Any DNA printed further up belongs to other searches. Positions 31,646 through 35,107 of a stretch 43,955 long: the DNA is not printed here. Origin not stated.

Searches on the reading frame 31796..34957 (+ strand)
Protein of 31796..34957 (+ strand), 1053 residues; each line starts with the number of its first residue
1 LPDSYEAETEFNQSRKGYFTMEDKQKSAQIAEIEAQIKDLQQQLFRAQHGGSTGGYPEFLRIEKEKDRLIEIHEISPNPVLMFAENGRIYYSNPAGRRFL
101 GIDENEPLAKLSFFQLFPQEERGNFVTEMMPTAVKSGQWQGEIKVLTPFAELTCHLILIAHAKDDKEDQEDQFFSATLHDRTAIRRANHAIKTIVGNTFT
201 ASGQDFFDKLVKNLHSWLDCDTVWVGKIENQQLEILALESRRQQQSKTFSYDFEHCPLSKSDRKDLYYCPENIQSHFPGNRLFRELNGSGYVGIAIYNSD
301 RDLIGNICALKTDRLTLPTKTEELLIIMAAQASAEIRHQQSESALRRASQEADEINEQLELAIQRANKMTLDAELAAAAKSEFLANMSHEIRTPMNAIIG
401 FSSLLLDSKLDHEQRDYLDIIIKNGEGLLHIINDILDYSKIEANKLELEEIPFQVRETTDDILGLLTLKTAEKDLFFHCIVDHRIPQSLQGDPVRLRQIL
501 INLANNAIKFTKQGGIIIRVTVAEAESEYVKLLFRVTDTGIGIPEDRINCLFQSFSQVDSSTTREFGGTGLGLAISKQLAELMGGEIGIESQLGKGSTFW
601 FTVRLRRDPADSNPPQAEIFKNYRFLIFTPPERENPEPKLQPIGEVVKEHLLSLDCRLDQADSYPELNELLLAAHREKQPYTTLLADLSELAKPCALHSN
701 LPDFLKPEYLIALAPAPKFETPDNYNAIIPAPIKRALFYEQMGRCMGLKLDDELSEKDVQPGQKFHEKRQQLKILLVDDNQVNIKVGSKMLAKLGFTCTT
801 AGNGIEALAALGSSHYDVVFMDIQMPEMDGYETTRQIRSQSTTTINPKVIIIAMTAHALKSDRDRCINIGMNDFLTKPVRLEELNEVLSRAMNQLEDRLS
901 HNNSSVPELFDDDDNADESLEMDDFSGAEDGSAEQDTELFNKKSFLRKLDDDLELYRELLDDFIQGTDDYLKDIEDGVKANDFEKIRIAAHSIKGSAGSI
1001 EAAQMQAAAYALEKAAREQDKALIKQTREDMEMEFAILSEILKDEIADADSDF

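Call 8: search_protein_families(library=ncbifam, proteins=[window:31796-34957:+], max_evalue=0.00001)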
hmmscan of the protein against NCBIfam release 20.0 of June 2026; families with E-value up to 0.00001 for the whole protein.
window:31796-34957:+ (1053 aa): 139 families (the best 25 are shown)
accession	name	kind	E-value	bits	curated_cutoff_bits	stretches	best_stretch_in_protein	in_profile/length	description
NF008318.0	PRK11107.1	equivalog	4.2e-135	452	890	1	339-1021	252-891/920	two-component sensor histidine kinase BarA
TIGR02956.1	TMAO_torS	equivalog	6.6e-123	411.7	676.5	2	340-611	424-688/967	TMAO reductase system sensor histidine kinase/response regulator TorS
NF011874.0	PRK15347.1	equivalog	3.1e-104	349.8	852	2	362-607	380-616/921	two component system sensor kinase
NF008302.0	PRK11091.1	equivalog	6.8e-98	328.8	838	2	373-607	276-507/779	aerobic respiration two-component sensor histidine kinase ArcB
NF008099.0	PRK10841.1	equivalog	1.6e-95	320.8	920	2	367-604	457-689/949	two-component system sensor histidine kinase RcsC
NF041947.1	LuxQ_Vibrio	equivalog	3.2e-95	319.7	1200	2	363-612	455-703/843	quorum-sensing autoinducer 2 sensor kinase/phosphatase LuxQ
NF045901.1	HisKinLetSLeg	equivalog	5.7e-95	319.1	1650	2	356-628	266-542/906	two-component system sensor histidine kinase LetS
NF038297.2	hybrid_HK_HrmK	equivalog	1.3e-87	294.9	725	2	331-607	200-459/607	hybrid histidine kinase/response regulator HrmK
NF008543.0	PRK11466.1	equivalog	2.7e-74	250.5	982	2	357-616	422-675/914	TMAO reductase system sensor histidine kinase/response regulator TorS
NF046044.1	PnpS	equivalog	2.5e-63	214.4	400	1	378-602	168-388/390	two-component system histidine kinase PnpS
NF007420.1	PRK09959.1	equivalog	2e-51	174.7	1995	2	373-604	705-935/1197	acid-sensing system histidine kinase EvgS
TIGR02966.1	phoR_proteo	equivalog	4.2e-49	167.3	334.2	1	377-602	111-332/333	phosphate regulon sensor histidine kinase PhoR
NF047874.1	MASE3_PAS_HK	subfamily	4.4e-49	167.8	560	1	367-605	385-625/655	MASE3 domain-containing sensor histidine kinase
NF047465.1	hybrid_HK_LvrA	exception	5.5e-46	157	1200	1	332-603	156-420/819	hybrid histidine kinase/response regulator LvrA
NF041832.1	near_NosP_CTERM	subfamily_domain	4.9e-45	154.2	400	1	374-612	1-232/370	NahK/ErcS family hybrid sensor histidine kinase/response regulator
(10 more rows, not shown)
